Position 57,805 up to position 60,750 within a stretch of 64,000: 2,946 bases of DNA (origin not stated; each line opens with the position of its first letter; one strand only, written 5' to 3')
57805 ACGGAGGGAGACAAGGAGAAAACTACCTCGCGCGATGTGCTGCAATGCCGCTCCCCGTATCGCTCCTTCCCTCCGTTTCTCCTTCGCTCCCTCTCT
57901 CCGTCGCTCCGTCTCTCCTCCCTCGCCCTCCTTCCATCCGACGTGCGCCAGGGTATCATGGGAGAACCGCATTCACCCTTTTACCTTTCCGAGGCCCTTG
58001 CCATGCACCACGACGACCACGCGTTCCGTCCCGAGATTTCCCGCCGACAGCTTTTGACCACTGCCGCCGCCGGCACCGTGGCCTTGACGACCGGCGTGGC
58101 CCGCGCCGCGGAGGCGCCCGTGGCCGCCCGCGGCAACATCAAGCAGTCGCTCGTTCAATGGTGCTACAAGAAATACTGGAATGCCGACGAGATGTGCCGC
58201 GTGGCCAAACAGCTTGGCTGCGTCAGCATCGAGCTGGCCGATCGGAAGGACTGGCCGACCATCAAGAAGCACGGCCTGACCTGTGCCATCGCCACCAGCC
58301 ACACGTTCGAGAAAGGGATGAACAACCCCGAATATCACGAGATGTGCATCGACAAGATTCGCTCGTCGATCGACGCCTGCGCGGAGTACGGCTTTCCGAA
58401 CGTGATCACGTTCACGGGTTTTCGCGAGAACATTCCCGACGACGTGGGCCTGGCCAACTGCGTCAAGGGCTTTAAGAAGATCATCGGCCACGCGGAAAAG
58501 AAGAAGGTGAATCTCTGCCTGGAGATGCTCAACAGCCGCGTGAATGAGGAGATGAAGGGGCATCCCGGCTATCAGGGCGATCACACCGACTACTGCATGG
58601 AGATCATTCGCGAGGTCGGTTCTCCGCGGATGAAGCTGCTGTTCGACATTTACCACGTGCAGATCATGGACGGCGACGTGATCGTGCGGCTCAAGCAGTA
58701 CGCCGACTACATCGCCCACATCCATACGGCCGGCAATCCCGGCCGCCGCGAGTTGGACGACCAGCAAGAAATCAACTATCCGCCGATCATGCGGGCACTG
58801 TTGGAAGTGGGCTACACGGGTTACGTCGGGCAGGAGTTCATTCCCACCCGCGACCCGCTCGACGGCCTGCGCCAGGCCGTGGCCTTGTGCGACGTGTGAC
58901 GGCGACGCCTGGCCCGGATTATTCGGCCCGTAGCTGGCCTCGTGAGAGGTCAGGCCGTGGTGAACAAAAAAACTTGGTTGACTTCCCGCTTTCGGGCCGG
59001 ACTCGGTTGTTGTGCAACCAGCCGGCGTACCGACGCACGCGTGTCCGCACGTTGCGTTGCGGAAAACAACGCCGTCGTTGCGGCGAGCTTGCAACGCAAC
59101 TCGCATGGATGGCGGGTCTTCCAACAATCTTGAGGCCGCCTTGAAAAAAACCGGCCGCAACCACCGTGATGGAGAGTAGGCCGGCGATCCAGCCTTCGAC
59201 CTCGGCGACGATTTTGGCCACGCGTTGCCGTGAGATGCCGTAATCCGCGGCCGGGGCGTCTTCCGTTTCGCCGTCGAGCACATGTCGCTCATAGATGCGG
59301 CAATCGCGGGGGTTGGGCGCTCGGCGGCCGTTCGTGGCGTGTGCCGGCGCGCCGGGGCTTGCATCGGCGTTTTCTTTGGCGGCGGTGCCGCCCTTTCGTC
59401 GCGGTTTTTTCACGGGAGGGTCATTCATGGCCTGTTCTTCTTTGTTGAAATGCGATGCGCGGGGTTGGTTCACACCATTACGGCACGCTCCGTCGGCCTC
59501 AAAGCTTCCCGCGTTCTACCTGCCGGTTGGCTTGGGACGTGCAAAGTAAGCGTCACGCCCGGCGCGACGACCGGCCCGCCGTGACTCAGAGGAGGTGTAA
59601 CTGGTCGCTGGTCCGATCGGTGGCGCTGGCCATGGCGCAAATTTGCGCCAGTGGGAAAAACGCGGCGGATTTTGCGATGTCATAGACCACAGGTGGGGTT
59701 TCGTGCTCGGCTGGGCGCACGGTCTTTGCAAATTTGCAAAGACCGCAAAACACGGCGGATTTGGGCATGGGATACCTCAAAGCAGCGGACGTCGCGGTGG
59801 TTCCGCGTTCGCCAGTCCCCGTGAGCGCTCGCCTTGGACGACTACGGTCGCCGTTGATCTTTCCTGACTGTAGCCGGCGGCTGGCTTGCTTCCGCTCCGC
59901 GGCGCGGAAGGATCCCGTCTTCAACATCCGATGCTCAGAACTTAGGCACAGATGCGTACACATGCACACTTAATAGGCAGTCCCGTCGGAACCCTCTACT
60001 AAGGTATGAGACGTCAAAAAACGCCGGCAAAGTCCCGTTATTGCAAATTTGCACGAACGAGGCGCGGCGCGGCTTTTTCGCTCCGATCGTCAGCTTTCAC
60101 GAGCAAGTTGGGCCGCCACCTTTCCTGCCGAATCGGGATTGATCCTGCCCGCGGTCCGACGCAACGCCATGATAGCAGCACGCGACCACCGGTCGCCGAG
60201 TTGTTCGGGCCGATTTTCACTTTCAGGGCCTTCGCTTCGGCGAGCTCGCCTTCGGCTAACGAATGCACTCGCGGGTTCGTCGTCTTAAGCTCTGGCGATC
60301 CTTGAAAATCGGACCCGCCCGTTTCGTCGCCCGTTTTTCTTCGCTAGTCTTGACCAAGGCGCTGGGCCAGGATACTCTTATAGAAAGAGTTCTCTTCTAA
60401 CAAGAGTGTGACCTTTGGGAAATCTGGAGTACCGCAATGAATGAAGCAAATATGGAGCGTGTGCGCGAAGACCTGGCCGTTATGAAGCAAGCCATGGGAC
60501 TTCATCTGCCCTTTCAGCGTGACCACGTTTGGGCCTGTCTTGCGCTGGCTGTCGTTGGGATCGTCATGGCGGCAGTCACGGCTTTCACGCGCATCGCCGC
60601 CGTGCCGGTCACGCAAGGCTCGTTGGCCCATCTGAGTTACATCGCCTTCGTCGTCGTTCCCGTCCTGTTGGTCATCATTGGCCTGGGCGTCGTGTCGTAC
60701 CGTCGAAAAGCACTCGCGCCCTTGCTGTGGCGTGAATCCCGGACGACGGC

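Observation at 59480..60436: ~950-nt ORF-poor region with three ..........-core palindromes, each followed by a conserved A-rich/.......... box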

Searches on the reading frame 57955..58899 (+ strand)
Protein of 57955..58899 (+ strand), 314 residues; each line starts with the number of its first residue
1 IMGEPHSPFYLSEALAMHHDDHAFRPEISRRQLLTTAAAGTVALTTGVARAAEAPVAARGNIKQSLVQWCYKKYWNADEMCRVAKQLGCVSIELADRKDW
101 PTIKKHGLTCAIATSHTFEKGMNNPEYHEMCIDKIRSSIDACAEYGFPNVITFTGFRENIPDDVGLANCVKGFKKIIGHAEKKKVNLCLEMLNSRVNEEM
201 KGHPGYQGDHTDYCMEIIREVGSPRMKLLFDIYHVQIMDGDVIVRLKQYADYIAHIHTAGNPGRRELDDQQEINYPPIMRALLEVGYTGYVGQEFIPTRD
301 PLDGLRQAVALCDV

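Call 10: search_protein_families(library=pfam, proteins=[window:57955-58899:+], max_evalue=0.1)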
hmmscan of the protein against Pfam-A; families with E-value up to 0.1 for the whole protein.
window:57955-58899:+ (314 aa): 3 families
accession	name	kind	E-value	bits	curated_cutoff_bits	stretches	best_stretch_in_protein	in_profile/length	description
PF01261.30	AP_endonuc_2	-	5.8e-30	105.2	31.1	1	103-309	37-243/249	Xylose isomerase-like TIM barrel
PF25471.1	TM_PetC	-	0.0012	19.1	37.1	1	24-49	3-28/48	Iron-sulfur subunit PetC transmembrane anchor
PF10518.14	TAT_signal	-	0.0015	18.8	22.7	1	27-47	1-21/21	TAT (twin-arginine translocation) pathway signal sequence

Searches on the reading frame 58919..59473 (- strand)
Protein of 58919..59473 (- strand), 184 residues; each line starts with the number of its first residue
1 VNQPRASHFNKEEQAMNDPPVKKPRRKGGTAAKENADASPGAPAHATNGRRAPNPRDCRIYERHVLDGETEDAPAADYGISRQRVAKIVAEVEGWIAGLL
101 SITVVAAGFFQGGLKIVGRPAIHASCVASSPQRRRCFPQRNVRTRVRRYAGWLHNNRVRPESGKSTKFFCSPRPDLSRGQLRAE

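Call 10: search_protein_families(library=pfam, proteins=[window:58919-59428:-], max_evalue=0.1)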
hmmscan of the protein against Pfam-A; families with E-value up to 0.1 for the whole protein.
window:58919-59428:- (169 aa): 0 families

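Call 13: find_encoding_contigs(protein=window:58919-59428:-, flank=10000, max_places=10)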
Protein window:58919-59428:- (169 aa): no gene with exactly this product is on record in the collection.

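Call 24: find_homologous_proteins(query=window:58919-59473:-, max_evalue=0.01)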
Query window:58919-59473:- (184 aa): 3 proteins with E <= 0.01 among 68 candidates.
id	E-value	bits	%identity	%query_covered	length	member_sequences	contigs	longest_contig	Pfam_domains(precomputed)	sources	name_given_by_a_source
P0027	6.2e-109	380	100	92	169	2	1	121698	-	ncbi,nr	ncbi:MAG TPA: hypothetical protein VNH11_11080 [Pirellulales bacterium]|nr:hypothetical protein [Pir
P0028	1.6e-16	79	68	32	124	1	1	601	-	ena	-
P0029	3.4e-11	62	70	26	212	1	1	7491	-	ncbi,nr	ncbi:MAG TPA: hypothetical protein VJ783_15195 [Pirellulales bacterium]|nr:hypothetical protein [Pir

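Call 25: find_encoding_contigs(protein=P0029, flank=8000, max_places=3)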
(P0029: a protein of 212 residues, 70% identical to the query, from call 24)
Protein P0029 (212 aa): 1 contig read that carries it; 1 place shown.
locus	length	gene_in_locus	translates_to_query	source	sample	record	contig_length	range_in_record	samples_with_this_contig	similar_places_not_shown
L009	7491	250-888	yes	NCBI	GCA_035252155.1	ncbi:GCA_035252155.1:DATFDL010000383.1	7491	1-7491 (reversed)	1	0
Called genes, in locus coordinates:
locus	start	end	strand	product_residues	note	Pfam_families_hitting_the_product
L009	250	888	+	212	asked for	-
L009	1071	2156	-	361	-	PF12006:DUF3500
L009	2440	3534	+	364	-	PF00072:Response_reg, PF13487:HD_5, PF01966:HD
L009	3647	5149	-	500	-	PF07364:DUF1485, PF07171:MlrC_C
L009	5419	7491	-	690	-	PF01131:Topoisom_bac, PF13368:Toprim_C_rpt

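Call 32: search_protein_families(library=pfam, proteins=[P0029, P0028, P0027], max_evalue=5)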
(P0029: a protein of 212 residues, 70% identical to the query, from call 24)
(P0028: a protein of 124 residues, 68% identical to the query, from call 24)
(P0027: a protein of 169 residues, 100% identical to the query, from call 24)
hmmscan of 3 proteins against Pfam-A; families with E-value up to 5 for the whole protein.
P0029 (212 aa): 2 families
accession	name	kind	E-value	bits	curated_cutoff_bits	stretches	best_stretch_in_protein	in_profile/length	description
PF04545.22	Sigma70_r4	-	0.012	15.5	24.1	1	23-50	14-40/50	Sigma-70, region 4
PF13384.12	HTH_23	-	0.21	11.9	24.6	1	25-50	12-37/50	Homeodomain-like domain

P0028 (124 aa): 3 families
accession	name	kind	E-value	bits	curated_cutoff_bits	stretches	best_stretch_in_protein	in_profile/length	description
PF08765.17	Mor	-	0.022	15.2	24.9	1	21-60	59-96/107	Mor transcription activator family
PF19936.4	DUF6399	-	0.095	13.2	35.4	1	49-98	24-70/146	Family of unknown function (DUF6399)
PF12623.12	Hen1_L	-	0.1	12.1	23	1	44-73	194-223/242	RNA repair, ligase-Pnkp-associating, region of Hen1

P0027 (169 aa): 1 family
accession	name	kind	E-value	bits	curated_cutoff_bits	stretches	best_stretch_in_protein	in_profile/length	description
PF08765.17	Mor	-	0.16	12.4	24.9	1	41-78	61-96/107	Mor transcription activator family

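Call 33: search_protein_families(library=phrogs, proteins=[P0029, P0028, P0027], max_evalue=1)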
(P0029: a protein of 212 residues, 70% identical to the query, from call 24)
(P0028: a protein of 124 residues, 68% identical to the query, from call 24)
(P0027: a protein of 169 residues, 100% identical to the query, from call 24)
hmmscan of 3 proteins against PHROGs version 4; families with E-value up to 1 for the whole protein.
P0029 (212 aa): 1 family
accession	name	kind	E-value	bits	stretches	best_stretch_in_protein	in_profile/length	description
phrog_645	-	DNA, RNA and nucleotide metabolism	1e-06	30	1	17-158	25-127/196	Rnase E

P0028 (124 aa): 1 family
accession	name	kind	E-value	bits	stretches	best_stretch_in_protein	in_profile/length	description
phrog_532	-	transcription regulation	0.31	12.1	1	21-60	81-118/132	late transcriptional activator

P0027 (169 aa): 0 families

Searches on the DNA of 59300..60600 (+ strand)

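Call 11: search_rna_families(source=window, start=59300, end=60600, threshold=evalue, max_evalue=10)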
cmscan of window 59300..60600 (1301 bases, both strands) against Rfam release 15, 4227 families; matches with E-value up to 10: 1.
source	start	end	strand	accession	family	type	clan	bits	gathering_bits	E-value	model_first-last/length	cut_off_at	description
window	59368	59391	-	RF01079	RF_site3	Cis-reg; frameshift_element;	-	18.3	50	2.2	14-38/39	no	Putative RNA-dependent RNA polymerase ribosomal frameshift site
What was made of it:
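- On Any curated RNA family (Rfam 15): The only match at E<=10 in 59300-60600 is a chance 18-bit hit (call 11).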

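Call 112: build_rna_model(alignment_id=A7)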
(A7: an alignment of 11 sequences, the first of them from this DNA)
Model R1 built from alignment A7 (11 sequences, 80 columns); structure: RNAalifold consensus.
model positions 78; base pairs 11; branch points 0; effective number of sequences 4.49; information 0.725 bits per position. Calibrated on 0.2 Mb of random sequence (short: E-values are rough).
structure used (alignment columns):
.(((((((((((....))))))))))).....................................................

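Call 113: search_with_rna_model(model_id=R1, sources=[window, L005, L006, L007, L009, L010, L011, L012, L013, L014, L015, L016, L017, L018, L019, L020, L021, L022, L023, L024, L025, L026, L027, L028, L029, L030, L031, L032, L033, L034, L035, L036, L037, L038, L039, L040, L041, L042, L043, L044, L045, L046, L047, L048, L049, L050, L051, L052, L053, L054, L055, L056, L057, L058, L059, L060, L061, L062, L063, L064, L065, L066, L067, L068, L069, L070, L071, L072, L073, L074, L075, L076, L077, L078, L079, L080, L081, L082, L083, L084, L085, L086, L087, L088, L089, L092, L093, L094, L097, L098, L100, L104, L105, L106, L107], max_evalue=1)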
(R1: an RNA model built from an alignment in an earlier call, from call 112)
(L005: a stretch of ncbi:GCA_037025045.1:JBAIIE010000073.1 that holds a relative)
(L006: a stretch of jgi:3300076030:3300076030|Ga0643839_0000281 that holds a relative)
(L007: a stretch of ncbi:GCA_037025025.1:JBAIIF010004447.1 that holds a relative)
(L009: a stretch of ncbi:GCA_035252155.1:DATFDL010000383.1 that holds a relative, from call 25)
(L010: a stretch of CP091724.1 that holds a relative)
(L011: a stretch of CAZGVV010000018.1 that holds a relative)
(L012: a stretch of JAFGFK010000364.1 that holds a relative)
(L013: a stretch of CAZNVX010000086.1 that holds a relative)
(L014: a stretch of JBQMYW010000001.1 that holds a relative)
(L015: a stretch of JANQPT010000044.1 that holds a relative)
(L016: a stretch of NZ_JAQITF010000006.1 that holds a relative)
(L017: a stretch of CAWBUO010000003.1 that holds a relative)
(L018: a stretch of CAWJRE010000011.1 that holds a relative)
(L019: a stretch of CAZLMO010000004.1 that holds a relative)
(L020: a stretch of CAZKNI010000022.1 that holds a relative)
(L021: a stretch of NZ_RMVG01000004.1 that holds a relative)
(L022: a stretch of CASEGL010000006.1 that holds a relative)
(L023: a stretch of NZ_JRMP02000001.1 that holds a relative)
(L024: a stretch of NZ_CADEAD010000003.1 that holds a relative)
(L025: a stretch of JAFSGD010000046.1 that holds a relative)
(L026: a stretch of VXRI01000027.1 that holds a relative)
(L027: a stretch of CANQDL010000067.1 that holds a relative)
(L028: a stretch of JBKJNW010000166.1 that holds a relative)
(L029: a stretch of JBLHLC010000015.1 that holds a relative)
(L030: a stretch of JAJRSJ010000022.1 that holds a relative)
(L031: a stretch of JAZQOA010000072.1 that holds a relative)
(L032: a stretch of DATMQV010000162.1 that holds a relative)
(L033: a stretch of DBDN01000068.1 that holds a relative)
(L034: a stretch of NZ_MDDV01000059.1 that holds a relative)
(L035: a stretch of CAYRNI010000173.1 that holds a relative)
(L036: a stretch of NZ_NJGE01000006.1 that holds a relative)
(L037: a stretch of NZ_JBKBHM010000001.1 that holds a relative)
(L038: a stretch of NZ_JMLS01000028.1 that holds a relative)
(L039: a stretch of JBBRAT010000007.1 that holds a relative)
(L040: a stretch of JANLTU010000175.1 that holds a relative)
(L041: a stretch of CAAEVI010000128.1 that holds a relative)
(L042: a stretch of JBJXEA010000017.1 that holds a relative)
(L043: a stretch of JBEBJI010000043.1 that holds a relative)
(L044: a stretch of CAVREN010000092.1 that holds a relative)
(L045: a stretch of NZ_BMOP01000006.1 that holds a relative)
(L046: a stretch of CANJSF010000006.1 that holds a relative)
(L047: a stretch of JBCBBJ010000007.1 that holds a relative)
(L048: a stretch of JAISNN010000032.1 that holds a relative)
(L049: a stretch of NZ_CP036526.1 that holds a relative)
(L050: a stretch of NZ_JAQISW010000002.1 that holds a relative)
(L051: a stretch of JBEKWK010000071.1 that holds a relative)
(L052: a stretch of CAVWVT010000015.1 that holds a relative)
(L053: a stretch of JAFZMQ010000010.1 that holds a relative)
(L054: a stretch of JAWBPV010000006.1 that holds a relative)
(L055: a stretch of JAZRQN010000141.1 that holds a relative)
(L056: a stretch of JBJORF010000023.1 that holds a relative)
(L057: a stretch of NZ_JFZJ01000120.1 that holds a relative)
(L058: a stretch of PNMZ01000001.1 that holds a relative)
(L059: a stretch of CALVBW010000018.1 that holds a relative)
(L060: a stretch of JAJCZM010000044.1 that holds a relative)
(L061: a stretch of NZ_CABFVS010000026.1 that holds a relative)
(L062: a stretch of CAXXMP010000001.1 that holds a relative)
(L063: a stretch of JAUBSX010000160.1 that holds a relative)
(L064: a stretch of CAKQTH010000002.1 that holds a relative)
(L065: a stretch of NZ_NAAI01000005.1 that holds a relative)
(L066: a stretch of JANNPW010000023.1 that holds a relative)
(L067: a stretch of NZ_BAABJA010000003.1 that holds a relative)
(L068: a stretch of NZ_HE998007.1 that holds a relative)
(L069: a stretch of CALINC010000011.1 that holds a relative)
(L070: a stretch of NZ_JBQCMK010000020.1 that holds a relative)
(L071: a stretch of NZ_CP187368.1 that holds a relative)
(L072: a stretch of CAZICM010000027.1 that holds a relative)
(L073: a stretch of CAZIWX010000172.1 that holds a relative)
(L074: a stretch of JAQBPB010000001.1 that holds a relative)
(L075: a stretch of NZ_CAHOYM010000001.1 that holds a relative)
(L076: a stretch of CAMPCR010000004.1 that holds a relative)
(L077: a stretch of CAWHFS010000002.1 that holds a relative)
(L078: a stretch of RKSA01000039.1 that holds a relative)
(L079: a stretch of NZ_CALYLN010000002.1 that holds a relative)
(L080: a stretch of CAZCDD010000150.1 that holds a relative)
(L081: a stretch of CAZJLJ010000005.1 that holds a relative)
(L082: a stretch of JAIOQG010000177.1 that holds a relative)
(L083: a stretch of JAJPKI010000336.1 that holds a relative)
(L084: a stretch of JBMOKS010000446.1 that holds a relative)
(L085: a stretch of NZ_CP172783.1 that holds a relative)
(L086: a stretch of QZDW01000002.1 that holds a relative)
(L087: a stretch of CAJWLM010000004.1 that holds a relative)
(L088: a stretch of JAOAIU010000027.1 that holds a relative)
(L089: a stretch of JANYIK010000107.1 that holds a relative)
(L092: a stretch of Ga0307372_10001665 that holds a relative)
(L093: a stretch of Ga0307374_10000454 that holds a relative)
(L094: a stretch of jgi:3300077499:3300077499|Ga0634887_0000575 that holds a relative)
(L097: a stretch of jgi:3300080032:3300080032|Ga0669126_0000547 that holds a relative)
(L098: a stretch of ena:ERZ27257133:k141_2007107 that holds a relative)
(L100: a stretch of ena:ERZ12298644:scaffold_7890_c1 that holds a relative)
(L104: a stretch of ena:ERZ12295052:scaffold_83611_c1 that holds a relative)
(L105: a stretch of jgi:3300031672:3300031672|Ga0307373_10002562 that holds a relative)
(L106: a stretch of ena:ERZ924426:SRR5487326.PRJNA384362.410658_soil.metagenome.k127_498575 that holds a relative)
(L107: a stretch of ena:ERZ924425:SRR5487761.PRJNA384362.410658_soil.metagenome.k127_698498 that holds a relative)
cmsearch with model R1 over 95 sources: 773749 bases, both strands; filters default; matches with E-value up to 1: 57.
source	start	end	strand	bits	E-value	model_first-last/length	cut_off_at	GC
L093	5858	5935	+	85.1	9e-19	1-78/78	no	0.5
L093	5397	5473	+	85.1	9.2e-19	1-78/78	no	0.6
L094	3393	3470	-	82.8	3.5e-18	1-78/78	no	0.56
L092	3266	3342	-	78.6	4e-17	1-78/78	no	0.55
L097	3327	3404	-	78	5.5e-17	1-78/78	no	0.56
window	59719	59795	+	77.4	8.2e-17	1-78/78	no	0.53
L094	3607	3684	-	76.8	1.2e-16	1-78/78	no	0.59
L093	6194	6270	+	76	1.8e-16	1-78/78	no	0.51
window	59629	59705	+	75.2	2.9e-16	1-78/78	no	0.56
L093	6104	6181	+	73.8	6.5e-16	1-78/78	no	0.6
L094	1105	1182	-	68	1.8e-14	1-78/78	no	0.6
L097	3242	3319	-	64.6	1.3e-13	1-78/78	no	0.6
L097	3443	3520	-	63.2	3e-13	1-78/78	no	0.53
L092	3029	3106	+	44.8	1.3e-08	1-78/78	no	0.55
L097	3544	3585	-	40.7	1.4e-07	2-44/78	no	0.48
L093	6457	6534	-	34.3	5.9e-06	1-78/78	no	0.5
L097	3494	3524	+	31.5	3.1e-05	2-32/78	no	0.45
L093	5398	5423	-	31.1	3.8e-05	2-27/78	no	0.62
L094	1156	1181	+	30.3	6.1e-05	2-27/78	no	0.62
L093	6181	6220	-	29.7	8.7e-05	2-42/78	no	0.55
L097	3078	3148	-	28.6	0.00016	1-78/78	no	0.51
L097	3560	3589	+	28.4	0.00018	2-31/78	no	0.43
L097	3293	3321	+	28.4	0.00018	2-30/78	no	0.62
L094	3444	3469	+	28.1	0.00021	2-27/78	no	0.46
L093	5859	5884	-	27.9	0.00025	2-27/78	no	0.46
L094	3658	3683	+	27.7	0.00027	2-27/78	no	0.65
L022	5171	5250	+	22.3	0.0064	1-78/78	no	0.65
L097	3124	3145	+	21.7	0.009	4-25/78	no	0.36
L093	6508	6542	+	21.4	0.011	2-40/78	no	0.6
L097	3378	3403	+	21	0.013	2-27/78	no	0.62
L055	6920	6989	-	19.3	0.036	1-78/78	no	0.47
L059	83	144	-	18.8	0.048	1-78/78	no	0.39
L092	3316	3341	+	18.8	0.048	2-27/78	no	0.54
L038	949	1020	+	18.7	0.052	1-78/78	no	0.5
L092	3028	3055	-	18.5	0.056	2-29/78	no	0.36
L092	3351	3392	-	18.1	0.071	2-49/78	no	0.62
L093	6107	6128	-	17.5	0.1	4-25/78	no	0.59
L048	814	892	+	17.5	0.11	1-78/78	no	0.42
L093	5829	5854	-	16.9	0.14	2-27/78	no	0.62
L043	1636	1708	+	16.3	0.2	1-78/78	no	0.53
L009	2077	2158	+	16.3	0.21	1-78/78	no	0.7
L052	4806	4874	+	16.1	0.23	1-78/78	no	0.52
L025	4246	4315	+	16.1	0.23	1-78/78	no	0.49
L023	3848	3906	+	15.1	0.42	1-78/78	no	0.46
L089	6735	6809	-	15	0.45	1-78/78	no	0.57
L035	369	426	+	14.8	0.49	1-78/78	no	0.4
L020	4548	4565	+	14.4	0.61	6-23/78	no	0.39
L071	4872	4885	+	14.3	0.65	8-21/78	no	0.43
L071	4872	4885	-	14.3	0.65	8-21/78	no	0.43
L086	3475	3534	+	14.3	0.68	1-78/78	no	0.47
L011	7115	7189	+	14.2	0.71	1-78/78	no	0.4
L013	7920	7982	-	14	0.78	1-78/78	no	0.51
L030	6759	6824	+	13.7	0.96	1-78/78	no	0.58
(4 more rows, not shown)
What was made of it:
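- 59985..60061 (-): Module P3: an inverted, diverged module. The imperfect 24-nt dyad is at 60036-60059, and its box, TA element and G-run lie to the left on the plus strand (they read 5'->3' on the minus strand). The homologous inverted modules score 34.3 bits in L093 and 44.8 bits in L092 (call 113).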

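Call 114: search_with_rna_model(model_id=R1, source=window, start=59400, end=60450, filters=off, max_evalue=1, show_alignments=4)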
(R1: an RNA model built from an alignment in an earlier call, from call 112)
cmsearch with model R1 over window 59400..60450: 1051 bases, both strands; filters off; matches with E-value up to 1: 7.
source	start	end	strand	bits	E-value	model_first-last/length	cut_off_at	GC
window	59719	59795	+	77.3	1.1e-19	1-78/78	no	0.53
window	59629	59705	+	75.2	4e-19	1-78/78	no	0.56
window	59985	60061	-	30.5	7.4e-08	1-78/78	no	0.48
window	59720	59745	-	27.9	3.4e-07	2-27/78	no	0.46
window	60036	60059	+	19.8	3.6e-05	3-26/78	no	0.42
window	59633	59650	-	17.9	0.00011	6-23/78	no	0.56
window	59570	59604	+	3.7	0.43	1-78/78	no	0.66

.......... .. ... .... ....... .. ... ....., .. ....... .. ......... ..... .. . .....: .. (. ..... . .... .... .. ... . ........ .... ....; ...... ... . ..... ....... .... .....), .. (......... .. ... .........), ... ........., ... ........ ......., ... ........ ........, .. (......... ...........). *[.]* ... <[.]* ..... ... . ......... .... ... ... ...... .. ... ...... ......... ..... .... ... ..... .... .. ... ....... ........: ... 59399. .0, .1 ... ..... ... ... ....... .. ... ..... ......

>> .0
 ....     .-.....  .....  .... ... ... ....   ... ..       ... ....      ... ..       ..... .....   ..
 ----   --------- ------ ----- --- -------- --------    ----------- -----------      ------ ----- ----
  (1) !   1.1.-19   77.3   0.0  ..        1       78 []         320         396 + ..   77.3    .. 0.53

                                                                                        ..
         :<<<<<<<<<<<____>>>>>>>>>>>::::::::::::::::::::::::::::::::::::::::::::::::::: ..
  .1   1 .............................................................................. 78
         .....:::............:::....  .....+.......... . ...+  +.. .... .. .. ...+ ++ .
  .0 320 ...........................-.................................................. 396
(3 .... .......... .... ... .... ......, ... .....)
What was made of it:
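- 59629..59705 (+): Module M1: 18-nt perfect palindrome (59633-59650), A-tract/box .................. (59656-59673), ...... (59680-59685), G-run GGTGGGG (59692-59698). Covariance model R1 scores 75.2 bits (call 114).
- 59719..59795 (+): Module M2: 26-nt perfect palindrome (59720-59745), box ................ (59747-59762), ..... element (59771-59775), purine-rich run. Covariance model R1 scores 77.3 bits (call 114).
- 59985..60061 (-): Covariance model R1 matches at full length on the minus strand at 30.5 bits (call 114).
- Checked: A covariance model of the whole module matches 59985-60061 on the minus strand at 30.5 bits, against 19.8 bits for the hairpin alone on the plus strand (call 114).
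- M2 and P3 are in inverted orientation (calls 113, 114).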
